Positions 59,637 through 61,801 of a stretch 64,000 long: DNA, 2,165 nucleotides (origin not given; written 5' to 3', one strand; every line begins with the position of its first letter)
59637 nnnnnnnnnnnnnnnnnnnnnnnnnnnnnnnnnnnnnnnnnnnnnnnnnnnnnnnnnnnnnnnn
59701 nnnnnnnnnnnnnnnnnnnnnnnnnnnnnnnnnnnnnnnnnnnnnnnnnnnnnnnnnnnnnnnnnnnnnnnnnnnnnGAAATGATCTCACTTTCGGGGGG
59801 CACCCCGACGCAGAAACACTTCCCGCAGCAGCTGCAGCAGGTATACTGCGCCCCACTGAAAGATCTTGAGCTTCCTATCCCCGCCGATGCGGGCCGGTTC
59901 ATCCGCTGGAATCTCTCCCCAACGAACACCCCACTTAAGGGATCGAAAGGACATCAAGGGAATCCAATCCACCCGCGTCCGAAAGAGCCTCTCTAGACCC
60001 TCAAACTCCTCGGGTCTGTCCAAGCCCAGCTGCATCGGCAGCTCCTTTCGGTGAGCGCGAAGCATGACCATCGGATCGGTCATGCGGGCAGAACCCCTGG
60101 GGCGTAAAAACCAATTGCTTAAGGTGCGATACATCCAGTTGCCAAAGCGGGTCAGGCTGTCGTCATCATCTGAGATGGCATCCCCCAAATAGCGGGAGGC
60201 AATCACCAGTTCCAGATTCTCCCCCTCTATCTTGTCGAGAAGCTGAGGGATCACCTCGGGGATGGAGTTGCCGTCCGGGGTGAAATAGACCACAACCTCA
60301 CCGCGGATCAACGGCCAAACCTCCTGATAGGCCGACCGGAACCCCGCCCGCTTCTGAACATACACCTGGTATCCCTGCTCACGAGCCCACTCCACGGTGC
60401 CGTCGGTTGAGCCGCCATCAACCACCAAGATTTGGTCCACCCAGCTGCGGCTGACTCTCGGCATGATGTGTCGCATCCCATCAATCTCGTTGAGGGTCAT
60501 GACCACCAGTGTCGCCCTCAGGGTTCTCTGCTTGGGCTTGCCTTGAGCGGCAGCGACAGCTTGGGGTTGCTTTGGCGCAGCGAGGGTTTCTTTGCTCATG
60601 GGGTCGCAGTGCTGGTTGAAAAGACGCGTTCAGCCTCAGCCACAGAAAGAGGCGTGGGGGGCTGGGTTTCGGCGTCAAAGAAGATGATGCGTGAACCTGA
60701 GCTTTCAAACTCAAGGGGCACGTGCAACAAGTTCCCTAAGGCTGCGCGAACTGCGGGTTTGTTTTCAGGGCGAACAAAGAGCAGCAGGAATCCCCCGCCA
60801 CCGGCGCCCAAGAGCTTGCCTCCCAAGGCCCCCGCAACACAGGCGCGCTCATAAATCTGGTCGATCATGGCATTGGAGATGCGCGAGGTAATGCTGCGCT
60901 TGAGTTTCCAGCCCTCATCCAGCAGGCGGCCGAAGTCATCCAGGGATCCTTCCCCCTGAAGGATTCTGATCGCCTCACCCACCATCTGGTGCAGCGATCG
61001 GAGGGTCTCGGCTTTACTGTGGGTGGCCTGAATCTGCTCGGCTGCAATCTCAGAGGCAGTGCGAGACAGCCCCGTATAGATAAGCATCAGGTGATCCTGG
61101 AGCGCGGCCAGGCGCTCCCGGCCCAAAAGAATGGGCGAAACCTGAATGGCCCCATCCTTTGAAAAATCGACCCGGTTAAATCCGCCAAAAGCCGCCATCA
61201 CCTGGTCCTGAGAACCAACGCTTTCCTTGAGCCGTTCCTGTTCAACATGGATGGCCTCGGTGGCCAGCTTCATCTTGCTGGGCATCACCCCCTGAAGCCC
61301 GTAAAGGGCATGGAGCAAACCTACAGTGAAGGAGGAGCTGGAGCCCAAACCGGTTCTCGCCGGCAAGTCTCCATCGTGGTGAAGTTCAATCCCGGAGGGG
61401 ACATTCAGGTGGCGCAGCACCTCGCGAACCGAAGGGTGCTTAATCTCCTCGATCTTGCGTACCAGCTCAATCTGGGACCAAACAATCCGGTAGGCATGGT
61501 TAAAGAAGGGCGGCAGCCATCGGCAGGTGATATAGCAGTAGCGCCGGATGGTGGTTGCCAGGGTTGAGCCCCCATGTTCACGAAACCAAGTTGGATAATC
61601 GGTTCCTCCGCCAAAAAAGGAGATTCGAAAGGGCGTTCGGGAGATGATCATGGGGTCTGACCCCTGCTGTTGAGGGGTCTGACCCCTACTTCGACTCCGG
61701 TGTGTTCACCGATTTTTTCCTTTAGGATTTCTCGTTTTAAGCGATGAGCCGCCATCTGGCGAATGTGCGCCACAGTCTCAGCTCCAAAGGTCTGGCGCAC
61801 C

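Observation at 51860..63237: Three cobalamin-type radical SAM enzymes in one glycan operon; Fom3-like logic; one with CX6CX2C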

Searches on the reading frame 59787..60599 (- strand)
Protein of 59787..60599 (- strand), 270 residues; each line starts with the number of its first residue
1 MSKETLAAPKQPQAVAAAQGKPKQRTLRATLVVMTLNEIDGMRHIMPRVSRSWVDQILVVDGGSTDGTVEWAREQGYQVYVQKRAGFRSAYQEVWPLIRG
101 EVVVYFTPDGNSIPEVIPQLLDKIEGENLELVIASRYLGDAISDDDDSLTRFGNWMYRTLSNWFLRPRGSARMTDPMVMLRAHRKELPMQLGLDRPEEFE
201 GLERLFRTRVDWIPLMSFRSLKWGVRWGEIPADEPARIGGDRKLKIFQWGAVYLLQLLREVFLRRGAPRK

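Call 5: search_protein_families(library=pfam, proteins=[window:59787-60599:-], max_evalue=0.01)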
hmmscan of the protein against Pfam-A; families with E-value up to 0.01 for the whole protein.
window:59787-60599:- (270 aa): 1 family
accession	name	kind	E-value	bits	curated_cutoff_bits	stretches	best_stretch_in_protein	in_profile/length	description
PF00535.33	Glycos_transf_2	-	1.5e-12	48.2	23.3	1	32-181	3-160/168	Glycosyl transferase family 2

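Call 6: search_protein_families(library=ncbifam, proteins=[window:59787-60599:-], max_evalue=0.01)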
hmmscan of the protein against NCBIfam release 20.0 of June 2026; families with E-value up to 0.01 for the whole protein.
window:59787-60599:- (270 aa): 6 families
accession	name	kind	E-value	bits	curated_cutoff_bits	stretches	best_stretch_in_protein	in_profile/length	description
TIGR04182.1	glyco_TIGR04182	equivalog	3.4e-15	56.2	325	1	30-189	3-157/293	S-layer glycoprotein N-glycosyltransferase AglJ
NF041391.1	DPhHxTase_Halo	equivalog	2.9e-07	29.7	375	1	37-187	5-149/213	dolichyl-phosphate hexose transferase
NF010496.0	PRK13915.1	equivalog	4.5e-06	26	262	1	25-85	29-94/307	glucosyl-3-phosphoglycerate synthase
TIGR04283.1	glyco_like_mftF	equivalog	6.7e-06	25.9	182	1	31-84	3-58/221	TIGR04283 family arsenosugar biosynthesis glycosyltransferase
NF058614.1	PPMAGASynPpgS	equivalog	8.5e-05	22.1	370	1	31-160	4-135/226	polyprenyl-phospho-N-acetylgalactosaminyl synthase PpgS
NF045692.1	OglycostaseCruG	equivalog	0.003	16.6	600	1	15-74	30-90/386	2'-O-glycosyltransferase CruG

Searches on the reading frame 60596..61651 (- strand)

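Call 5: search_protein_families(library=pfam, proteins=[window:60596-61651:-], max_evalue=0.01)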
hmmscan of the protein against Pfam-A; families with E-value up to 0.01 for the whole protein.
window:60596-61651:- (351 aa): 2 families
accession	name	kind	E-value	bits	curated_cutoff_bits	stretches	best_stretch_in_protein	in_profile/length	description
PF00288.32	GHMP_kinases_N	-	1.7e-12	47.8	22.3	1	75-157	7-87/87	GHMP kinases N terminal domain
PF08544.19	GHMP_kinases_C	-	7.8e-08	33.1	21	1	234-306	7-80/85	GHMP kinases C terminal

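Call 6: search_protein_families(library=ncbifam, proteins=[window:60596-61651:-], max_evalue=0.01)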
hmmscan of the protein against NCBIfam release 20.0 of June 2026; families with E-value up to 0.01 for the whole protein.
window:60596-61651:- (351 aa): 12 families
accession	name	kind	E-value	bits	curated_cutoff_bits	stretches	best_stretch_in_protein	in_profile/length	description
NF049969.1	GlMnHpPKinHddA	equivalog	3.7e-40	138.4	600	1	2-299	3-310/338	D-glycero-D-manno-heptose 7-phosphate kinase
NF009948.0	PRK13412.1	equivalog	5.7e-27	93.8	721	1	71-294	712-936/974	bifunctional fucokinase/fucose-1-phosphate guanylyltransferase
TIGR00549.1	mevalon_kin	equivalog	9.6e-18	64.6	163.05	1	29-290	18-274/276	mevalonate kinase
NF003036.0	PRK03926.1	equivalog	3.2e-13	49.4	403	1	73-306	58-280/302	mevalonate kinase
TIGR00131.1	gal_kin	equivalog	1.2e-12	47.5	226.65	2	182-307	243-364/388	galactokinase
NF003006.0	PRK03817.1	equivalog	5.8e-10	38.7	443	2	85-176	85-176/352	galactokinase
NF001816.0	PRK00555.1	equivalog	5.7e-07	28.8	509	1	223-301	250-332/363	galactokinase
NF003472.0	PRK05101.1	equivalog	6.1e-05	22.1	499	1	75-157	100-182/382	galactokinase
NF003705.0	PRK05322.1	equivalog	6.1e-05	21.9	385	0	82-156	107-181/388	galactokinase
TIGR00191.1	thrB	equivalog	0.00019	20.4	168.25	1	76-167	68-152/304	homoserine kinase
NF002288.1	PRK01212.1-4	equivalog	0.00023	20.3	194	1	75-161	64-149/303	homoserine kinase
TIGR01920.1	Shik_kin_archae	equivalog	0.00068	19.1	126.85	1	74-140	56-122/266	shikimate kinase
